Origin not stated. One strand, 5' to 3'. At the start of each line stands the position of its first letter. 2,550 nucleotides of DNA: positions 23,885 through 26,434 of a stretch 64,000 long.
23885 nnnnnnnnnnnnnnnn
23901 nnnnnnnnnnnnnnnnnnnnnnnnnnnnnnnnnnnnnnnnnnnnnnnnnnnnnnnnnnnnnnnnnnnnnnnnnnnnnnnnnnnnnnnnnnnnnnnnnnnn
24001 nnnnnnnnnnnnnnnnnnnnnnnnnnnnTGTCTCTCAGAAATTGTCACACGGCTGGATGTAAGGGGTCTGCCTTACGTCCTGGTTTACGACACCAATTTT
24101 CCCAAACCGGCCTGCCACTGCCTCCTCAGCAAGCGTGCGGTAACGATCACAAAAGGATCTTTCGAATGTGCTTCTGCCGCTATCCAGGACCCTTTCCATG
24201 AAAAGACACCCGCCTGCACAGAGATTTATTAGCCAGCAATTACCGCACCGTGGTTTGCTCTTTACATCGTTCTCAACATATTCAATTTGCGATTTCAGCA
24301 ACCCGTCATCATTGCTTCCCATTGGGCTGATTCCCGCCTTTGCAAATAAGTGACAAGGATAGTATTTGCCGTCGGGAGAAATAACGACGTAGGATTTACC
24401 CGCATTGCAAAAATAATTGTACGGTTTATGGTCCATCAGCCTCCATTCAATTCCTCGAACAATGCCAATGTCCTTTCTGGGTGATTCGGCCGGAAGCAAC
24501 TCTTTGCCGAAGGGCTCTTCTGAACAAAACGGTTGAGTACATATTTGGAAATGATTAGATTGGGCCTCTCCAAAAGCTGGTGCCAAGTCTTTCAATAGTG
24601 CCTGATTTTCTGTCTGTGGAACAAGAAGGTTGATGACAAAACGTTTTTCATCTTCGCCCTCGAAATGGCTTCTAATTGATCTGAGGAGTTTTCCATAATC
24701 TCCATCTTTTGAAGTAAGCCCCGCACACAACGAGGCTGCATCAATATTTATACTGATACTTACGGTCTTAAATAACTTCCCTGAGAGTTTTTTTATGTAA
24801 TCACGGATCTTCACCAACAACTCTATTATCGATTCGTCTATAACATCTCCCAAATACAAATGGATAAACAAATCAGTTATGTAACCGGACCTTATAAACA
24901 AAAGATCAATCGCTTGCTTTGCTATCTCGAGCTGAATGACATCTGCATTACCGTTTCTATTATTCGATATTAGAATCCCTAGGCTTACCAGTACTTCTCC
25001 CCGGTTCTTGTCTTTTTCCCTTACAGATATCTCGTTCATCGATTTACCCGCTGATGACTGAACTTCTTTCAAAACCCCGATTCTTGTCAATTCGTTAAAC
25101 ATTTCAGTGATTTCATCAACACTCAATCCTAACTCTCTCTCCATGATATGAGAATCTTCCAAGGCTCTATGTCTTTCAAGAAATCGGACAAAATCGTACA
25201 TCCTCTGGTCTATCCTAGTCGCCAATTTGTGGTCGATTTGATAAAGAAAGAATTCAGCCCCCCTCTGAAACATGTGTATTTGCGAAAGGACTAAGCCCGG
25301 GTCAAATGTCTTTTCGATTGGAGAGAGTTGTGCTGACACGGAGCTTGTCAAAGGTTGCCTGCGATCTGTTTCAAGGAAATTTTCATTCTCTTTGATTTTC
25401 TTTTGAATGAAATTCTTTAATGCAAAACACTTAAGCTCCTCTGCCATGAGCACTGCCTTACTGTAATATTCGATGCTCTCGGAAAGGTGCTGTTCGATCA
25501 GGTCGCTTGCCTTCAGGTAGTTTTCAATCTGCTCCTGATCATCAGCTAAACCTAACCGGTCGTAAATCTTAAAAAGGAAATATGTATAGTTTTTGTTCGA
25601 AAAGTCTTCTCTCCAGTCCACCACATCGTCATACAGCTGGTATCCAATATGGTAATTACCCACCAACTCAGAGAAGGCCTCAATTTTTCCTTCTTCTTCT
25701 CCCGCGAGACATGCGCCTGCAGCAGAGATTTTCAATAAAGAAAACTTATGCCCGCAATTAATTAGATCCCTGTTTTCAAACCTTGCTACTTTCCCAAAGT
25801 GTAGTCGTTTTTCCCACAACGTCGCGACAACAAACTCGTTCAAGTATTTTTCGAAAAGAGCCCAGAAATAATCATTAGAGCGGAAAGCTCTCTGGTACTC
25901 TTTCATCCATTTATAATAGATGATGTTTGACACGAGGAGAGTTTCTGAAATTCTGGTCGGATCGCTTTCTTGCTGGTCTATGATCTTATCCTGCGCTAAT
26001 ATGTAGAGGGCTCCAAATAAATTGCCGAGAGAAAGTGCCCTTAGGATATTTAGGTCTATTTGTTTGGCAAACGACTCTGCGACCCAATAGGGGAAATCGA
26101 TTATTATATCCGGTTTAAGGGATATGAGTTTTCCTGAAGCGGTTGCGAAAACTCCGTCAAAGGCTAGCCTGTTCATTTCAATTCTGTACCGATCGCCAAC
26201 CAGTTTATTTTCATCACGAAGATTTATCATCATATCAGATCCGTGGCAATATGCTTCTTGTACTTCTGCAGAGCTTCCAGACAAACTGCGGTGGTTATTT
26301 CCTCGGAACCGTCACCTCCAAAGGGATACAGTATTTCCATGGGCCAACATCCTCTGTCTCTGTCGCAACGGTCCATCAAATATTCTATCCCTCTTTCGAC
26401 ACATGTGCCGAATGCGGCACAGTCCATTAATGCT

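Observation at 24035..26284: Polyprenyl-synthase-like domain fused to an RRE-like segment and a second pseudo-rSAM/SPASM domain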

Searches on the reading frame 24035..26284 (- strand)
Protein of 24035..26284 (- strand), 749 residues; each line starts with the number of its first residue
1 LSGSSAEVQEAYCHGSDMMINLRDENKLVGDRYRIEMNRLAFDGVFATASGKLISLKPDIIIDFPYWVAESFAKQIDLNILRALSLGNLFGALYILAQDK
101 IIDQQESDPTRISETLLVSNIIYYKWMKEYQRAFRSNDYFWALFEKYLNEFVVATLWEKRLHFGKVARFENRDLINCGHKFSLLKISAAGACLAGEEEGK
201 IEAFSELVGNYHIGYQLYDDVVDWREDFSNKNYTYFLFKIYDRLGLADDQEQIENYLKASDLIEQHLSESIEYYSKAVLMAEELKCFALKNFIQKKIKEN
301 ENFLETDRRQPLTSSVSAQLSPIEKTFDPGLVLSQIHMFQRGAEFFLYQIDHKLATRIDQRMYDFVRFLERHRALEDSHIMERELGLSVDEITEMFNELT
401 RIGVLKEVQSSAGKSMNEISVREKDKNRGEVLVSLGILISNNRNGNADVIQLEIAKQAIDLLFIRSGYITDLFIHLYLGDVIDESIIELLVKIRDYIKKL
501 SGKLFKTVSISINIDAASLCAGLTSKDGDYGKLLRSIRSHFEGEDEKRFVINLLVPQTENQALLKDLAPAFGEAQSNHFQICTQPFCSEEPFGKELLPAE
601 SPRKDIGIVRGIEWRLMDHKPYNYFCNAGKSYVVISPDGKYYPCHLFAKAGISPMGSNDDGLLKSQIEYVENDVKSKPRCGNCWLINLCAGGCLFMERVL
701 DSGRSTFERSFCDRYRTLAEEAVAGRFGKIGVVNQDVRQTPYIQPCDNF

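Call 4: search_protein_families(library=pfam, proteins=[window:24035-26284:-], max_evalue=0.1)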
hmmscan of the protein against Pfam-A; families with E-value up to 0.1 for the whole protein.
window:24035-26284:- (749 aa): 2 families
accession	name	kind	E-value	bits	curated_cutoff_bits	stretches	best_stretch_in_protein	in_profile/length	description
PF13186.11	SPASM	-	0.0085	16.8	21.5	1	626-656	1-32/67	Iron-sulfur cluster-binding domain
PF03690.18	MYG1_exonuc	-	0.026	14.6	22.1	1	247-316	161-228/318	Uncharacterised protein family (UPF0160)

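Call 5: search_protein_families(library=ncbifam, proteins=[window:24035-26284:-], max_evalue=0.1)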
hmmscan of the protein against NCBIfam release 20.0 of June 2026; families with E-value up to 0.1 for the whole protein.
window:24035-26284:- (749 aa): 14 families
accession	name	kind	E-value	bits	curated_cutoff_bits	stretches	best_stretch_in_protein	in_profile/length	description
NF047865.1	rSAM_PapB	equivalog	5.7e-16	58.7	340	1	612-698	233-321/330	PapB family radical SAM/SPASM ranthipeptide maturase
TIGR04064.1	rSAM_nif11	equivalog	1.4e-12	47.1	518.7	1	616-720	324-427/459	nif11-like peptide radical SAM maturase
TIGR03974.1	rSAM_six_Cys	equivalog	1.8e-12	46.9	425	1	626-694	347-417/451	thioether cross-link-forming SCIFF peptide maturase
TIGR04085.1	rSAM_more_4Fe4S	domain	5.2e-11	42.8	27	1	626-699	1-80/93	SPASM domain-containing protein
TIGR03906.1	quino_hemo_SAM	equivalog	1.1e-10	40.8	453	1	625-720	344-441/467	quinohemoprotein amine dehydrogenase maturation protein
NF040492.1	not_ScfB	exception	5.3e-10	38.7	855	2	626-694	346-416/450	ScfB-related radical SAM/SPASM orphan maturase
TIGR04068.1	rSAM_ocin_clost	equivalog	1.6e-08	33.9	500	2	626-721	352-448/462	Cys-rich peptide radical SAM maturase CcpM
TIGR04119.1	CXXX_matur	equivalog_domain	7.3e-05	22.2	150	1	625-697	83-152/210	CXXX repeat peptide maturase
TIGR04163.1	rSAM_cobopep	equivalog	7.9e-05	21.6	375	1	626-723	314-416/428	peptide-modifying radical SAM enzyme CbpB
TIGR04084.1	rSAM_AF0577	subfamily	0.00044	19.3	225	1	618-707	215-299/347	TIGR04084 family radical SAM/SPASM domain-containing protein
NF010321.0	PRK13758.1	equivalog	0.0023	17.1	441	1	632-724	264-360/370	anaerobic sulfatase-maturase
TIGR04280.1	geopep_mat_rSAM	hypoth_equivalog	0.0024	16.9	400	1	631-700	331-399/428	geopeptide radical SAM maturase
TIGR03942.1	sulfatase_rSAM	equivalog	0.0046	16.1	349.45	1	630-721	255-352/363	anaerobic sulfatase maturase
NF035951.1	rSAM_RumMC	equivalog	0.0082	14.9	720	0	625-690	389-455/510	RumMC family radical SAM sactipeptide maturase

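Call 8: find_homologous_proteins(query=window:24035-26284:-)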
Query window:24035-26284:- (749 aa): 5 proteins with E <= 0.001 among 8000 candidates.
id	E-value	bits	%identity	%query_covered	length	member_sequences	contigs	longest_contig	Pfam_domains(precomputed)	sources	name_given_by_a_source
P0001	0.0e+0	1669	100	98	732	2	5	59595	-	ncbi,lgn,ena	-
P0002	5.3e-248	843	58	87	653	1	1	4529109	-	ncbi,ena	-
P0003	3.1e-198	679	45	98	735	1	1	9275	-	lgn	-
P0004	1.6e-131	458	34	98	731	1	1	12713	-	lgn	-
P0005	2.6e-21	94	31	36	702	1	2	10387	PF13243.13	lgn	-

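Call 9: search_solved_structures(query=window:24035-26284:-, max_evalue=10, show_alignments=2)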
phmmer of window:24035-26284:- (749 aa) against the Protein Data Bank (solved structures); distinct sequences matched with E-value up to 10: 5.
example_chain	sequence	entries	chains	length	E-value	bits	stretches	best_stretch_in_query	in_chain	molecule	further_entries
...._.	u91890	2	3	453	4.1e-11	45.3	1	626-695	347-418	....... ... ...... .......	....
2kqa_A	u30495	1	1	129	0.023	16.3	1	677-737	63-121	Cerato-platanin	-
3ipi_A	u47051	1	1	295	0.27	12.8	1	169-272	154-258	Geranyltranstransferase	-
6sxn_C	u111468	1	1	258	1.4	10.5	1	178-228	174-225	Geranylgeranyl pyrophosphate synthase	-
6sxn_A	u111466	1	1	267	1.4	10.4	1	164-225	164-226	Geranylgeranyl pyrophosphate synthase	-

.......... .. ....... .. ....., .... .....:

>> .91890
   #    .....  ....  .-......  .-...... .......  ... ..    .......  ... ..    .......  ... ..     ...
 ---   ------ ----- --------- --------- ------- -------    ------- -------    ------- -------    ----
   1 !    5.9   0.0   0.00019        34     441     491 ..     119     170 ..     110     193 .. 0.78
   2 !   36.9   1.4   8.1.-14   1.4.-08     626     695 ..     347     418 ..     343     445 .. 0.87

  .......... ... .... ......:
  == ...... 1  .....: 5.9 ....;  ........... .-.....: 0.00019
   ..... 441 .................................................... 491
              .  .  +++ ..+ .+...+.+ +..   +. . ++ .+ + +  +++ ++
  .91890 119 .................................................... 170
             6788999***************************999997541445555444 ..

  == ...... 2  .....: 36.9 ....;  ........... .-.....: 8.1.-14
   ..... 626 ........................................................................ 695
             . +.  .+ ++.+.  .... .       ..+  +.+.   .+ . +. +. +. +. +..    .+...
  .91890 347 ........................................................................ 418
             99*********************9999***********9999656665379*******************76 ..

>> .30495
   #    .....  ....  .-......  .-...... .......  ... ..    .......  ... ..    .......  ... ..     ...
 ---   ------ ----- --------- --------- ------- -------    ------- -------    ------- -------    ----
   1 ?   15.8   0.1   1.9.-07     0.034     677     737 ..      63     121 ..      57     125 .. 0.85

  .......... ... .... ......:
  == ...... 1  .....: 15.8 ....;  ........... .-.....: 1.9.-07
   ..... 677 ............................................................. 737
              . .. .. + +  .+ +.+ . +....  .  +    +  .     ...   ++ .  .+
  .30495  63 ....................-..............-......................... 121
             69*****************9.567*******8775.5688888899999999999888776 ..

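Call 11: find_encoding_contigs(protein=P0002, flank=10000, max_places=3)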
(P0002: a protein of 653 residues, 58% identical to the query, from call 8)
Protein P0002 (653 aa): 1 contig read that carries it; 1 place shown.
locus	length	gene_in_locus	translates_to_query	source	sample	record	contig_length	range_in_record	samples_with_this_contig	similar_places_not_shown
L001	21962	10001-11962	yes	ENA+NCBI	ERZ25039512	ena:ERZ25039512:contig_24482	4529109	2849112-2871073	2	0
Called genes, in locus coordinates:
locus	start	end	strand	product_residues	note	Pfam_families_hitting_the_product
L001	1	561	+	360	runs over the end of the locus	-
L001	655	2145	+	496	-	-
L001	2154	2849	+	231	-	-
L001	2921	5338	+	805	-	PF01804:Penicil_amidase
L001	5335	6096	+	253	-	PF02146:SIR2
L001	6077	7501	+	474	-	PF00224:PK, PF02887:PK_C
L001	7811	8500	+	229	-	PF00196:GerE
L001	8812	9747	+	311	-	PF13243:SQHop_cyclase_C (faint)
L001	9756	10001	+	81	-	-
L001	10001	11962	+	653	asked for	-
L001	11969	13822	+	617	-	-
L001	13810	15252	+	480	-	PF04055:Radical_SAM, PF13353:Fer4_12, PF13186:SPASM (weak)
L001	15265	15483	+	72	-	-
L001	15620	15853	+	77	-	-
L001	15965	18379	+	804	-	PF13620:CarboxypepD_reg, PF13715:CarbopepD_reg_2, PF07715:Plug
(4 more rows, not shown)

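Call 12: find_encoding_contigs(protein=P0005, flank=10000, max_places=3)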
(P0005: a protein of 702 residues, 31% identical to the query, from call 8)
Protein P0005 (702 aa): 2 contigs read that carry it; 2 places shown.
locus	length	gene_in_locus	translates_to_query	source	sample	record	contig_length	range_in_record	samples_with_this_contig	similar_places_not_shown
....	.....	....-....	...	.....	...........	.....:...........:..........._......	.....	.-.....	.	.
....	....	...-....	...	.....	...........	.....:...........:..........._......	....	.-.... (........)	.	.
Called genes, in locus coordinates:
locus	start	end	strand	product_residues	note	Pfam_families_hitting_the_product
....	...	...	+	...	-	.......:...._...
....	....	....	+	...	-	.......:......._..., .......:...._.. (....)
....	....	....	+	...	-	-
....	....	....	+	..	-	-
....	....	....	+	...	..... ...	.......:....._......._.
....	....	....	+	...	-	-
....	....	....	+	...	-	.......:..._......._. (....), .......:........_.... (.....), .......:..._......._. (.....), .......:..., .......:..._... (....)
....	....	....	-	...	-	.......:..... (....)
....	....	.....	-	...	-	-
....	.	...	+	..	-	?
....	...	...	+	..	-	-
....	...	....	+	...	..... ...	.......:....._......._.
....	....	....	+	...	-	-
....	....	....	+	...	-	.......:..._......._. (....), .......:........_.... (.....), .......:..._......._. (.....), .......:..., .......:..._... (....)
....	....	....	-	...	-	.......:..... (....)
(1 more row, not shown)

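Call 29: search_protein_families(library=pfam, alignment_id=A2, max_evalue=0.001)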
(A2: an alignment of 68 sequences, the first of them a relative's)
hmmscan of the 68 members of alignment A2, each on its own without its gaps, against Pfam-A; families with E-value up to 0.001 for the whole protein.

A. member 1, P0002 (653 aa): 1 family
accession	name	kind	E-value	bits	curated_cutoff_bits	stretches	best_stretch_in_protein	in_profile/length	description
PF13186.11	SPASM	-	5e-05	23.9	21.5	1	530-588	1-67/67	Iron-sulfur cluster-binding domain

B. families by the number of members that match (of 68 scanned): 19 families
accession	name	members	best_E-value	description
PF13243.12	SQHop_cyclase_C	44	8.9e-28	Squalene-hopene cyclase C-terminal domain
PF13249.12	SQHop_cyclase_N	23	3.3e-13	Squalene-hopene cyclase N-terminal domain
PF00432.27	Prenyltrans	21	4.4e-10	Prenyltransferase alpha-alpha toroid domain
PF07678.20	TED_complement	9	2.1e-08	A-macroglobulin TED domain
PF13186.11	SPASM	8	1.3e-06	Iron-sulfur cluster-binding domain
PF09492.16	Pec_lyase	6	8.5e-07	Pectic acid lyase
PF04055.27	Radical_SAM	4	8.7e-21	Radical SAM superfamily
PF13353.11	Fer4_12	3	2.4e-10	4Fe-4S single cluster domain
PF25594.1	GldB_lipo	2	6.4e-19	Gliding motility protein GldB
PF19086.5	Terpene_syn_C_2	2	3.7e-05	Terpene synthase family 2, C-terminal metal binding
PF13649.12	Methyltransf_25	1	2.6e-10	Methyltransferase domain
PF08241.18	Methyltransf_11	1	3.2e-09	Methyltransferase domain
PF13847.12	Methyltransf_31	1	2.5e-07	Methyltransferase domain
PF08242.18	Methyltransf_12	1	1.2e-06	Methyltransferase domain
PF05175.20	MTS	1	9.1e-06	Methyltransferase small domain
PF00348.22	polyprenyl_synt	1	0.00085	Polyprenyl synthetase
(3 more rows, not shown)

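Call 30: search_protein_families(library=ncbifam, alignment_id=A2, max_evalue=0.001)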
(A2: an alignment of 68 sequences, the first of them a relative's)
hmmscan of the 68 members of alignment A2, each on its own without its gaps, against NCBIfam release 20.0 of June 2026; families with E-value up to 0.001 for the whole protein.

A. member 1, P0002 (653 aa): 15 families
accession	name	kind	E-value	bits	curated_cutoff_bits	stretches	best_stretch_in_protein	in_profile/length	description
NF047865.1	rSAM_PapB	equivalog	5.1e-17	62.1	340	1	518-609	235-328/330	PapB family radical SAM/SPASM ranthipeptide maturase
TIGR04064.1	rSAM_nif11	equivalog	2.2e-16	59.6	518.7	1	510-634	315-436/459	nif11-like peptide radical SAM maturase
NF040492.1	not_ScfB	exception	1.4e-14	53.8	855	1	530-629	346-447/450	ScfB-related radical SAM/SPASM orphan maturase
TIGR03974.1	rSAM_six_Cys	equivalog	2.9e-14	52.8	425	1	530-627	347-446/451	thioether cross-link-forming SCIFF peptide maturase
TIGR03906.1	quino_hemo_SAM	equivalog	3.8e-14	52.2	453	2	527-627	342-444/467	quinohemoprotein amine dehydrogenase maturation protein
TIGR04085.1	rSAM_more_4Fe4S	domain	1.9e-13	50.6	27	1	530-616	1-93/93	SPASM domain-containing protein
TIGR04119.1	CXXX_matur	equivalog_domain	1.2e-06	28.1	150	1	529-632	83-181/210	CXXX repeat peptide maturase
TIGR03942.1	sulfatase_rSAM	equivalog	1.9e-05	23.9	349.45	1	532-626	253-353/363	anaerobic sulfatase maturase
NF010321.0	PRK13758.1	equivalog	2.3e-05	23.7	441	1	525-628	256-360/370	anaerobic sulfatase-maturase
NF038107.1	rSAM_NF038107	equivalog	3e-05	23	600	1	514-633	312-433/444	Cys-every-fifth radical SAM/SPASM peptide maturase CefB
TIGR04163.1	rSAM_cobopep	equivalog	3.1e-05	22.9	375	1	530-627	314-416/428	peptide-modifying radical SAM enzyme CbpB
TIGR04068.1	rSAM_ocin_clost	equivalog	8.6e-05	21.6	500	0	517-627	339-450/462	Cys-rich peptide radical SAM maturase CcpM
TIGR04280.1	geopep_mat_rSAM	hypoth_equivalog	0.00021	20.4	400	1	535-627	331-421/428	geopeptide radical SAM maturase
TIGR04084.1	rSAM_AF0577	subfamily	0.00061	18.8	225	0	528-606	222-296/347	TIGR04084 family radical SAM/SPASM domain-containing protein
TIGR04136.1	rSAM_FibroRumin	equivalog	0.00099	18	400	0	529-632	344-455/458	FibroRumin system radical SAM peptide maturase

B. families by the number of members that match (of 68 scanned): 86 families (the first 25 are shown)
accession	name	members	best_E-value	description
TIGR01787.1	squalene_cyclas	45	7.5e-28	squalene/oxidosqualene cyclases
TIGR01507.1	hopene_cyclase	44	1.1e-23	squalene--hopene cyclase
TIGR03463.1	osq_cycl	39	5.2e-22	2,3-oxidosqualene cyclase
NF053823.1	SCO2321_fam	27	2.1e-17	SCO2321 family membrane protein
TIGR04277.1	squa_tetra_cyc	19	7.4e-11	tetrahymanol synthase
TIGR04064.1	rSAM_nif11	17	3e-85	nif11-like peptide radical SAM maturase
TIGR04085.1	rSAM_more_4Fe4S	16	1.3e-16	SPASM domain-containing protein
TIGR03906.1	quino_hemo_SAM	15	1.9e-93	quinohemoprotein amine dehydrogenase maturation protein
TIGR03974.1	rSAM_six_Cys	15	1.2e-89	thioether cross-link-forming SCIFF peptide maturase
NF047865.1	rSAM_PapB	15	3.7e-83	PapB family radical SAM/SPASM ranthipeptide maturase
NF040492.1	not_ScfB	15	8.5e-82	ScfB-related radical SAM/SPASM orphan maturase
TIGR04163.1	rSAM_cobopep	15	7e-30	peptide-modifying radical SAM enzyme CbpB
TIGR04084.1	rSAM_AF0577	15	2.5e-26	TIGR04084 family radical SAM/SPASM domain-containing protein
TIGR04068.1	rSAM_ocin_clost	13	1.3e-44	Cys-rich peptide radical SAM maturase CcpM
TIGR04280.1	geopep_mat_rSAM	11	5e-33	geopeptide radical SAM maturase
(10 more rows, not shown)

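Call 53: list_cluster_members(proteins=[P0001, P0014, P0024, P0034, P0017, P0018, P0013, P0016, P0045, P0061])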
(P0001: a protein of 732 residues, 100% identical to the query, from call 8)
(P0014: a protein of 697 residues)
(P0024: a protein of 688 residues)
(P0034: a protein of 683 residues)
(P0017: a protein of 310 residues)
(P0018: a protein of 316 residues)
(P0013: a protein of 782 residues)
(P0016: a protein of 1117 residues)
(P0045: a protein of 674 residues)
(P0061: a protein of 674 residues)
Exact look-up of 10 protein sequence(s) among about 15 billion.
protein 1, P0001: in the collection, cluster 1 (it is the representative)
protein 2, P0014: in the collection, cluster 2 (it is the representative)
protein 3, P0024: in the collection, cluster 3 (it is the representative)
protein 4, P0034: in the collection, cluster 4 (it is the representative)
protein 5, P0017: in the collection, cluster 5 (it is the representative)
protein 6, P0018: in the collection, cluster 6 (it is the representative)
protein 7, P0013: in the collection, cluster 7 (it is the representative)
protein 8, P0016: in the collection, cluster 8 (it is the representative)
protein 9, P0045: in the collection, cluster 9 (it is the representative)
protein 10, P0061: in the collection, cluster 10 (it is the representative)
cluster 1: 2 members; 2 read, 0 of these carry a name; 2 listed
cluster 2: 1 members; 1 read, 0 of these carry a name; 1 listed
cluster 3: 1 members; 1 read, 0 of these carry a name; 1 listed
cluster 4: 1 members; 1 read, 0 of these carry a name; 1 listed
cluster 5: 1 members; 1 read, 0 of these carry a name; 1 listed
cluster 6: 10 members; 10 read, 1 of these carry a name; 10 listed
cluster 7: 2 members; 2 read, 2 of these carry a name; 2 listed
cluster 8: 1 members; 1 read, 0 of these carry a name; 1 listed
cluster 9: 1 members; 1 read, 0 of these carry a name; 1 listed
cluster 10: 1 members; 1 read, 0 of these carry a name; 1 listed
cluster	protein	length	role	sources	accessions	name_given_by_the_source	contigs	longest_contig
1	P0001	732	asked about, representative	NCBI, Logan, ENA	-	-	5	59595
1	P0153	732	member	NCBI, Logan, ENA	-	-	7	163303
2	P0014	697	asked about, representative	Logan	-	-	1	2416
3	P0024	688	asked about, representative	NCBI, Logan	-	-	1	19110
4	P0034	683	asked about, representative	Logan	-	-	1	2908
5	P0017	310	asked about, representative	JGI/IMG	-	-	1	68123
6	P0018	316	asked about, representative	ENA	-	-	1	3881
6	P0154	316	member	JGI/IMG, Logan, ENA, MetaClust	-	\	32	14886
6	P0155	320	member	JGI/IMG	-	-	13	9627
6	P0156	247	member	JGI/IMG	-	-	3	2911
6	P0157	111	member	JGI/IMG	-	-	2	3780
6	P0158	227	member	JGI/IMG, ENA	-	-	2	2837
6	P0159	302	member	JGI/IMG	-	-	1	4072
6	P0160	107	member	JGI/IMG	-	-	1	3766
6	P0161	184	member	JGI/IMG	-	-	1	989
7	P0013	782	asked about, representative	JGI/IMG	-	uncharacterized protein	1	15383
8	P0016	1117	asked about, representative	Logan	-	-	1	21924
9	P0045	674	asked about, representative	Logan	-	-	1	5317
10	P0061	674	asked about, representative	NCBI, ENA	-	-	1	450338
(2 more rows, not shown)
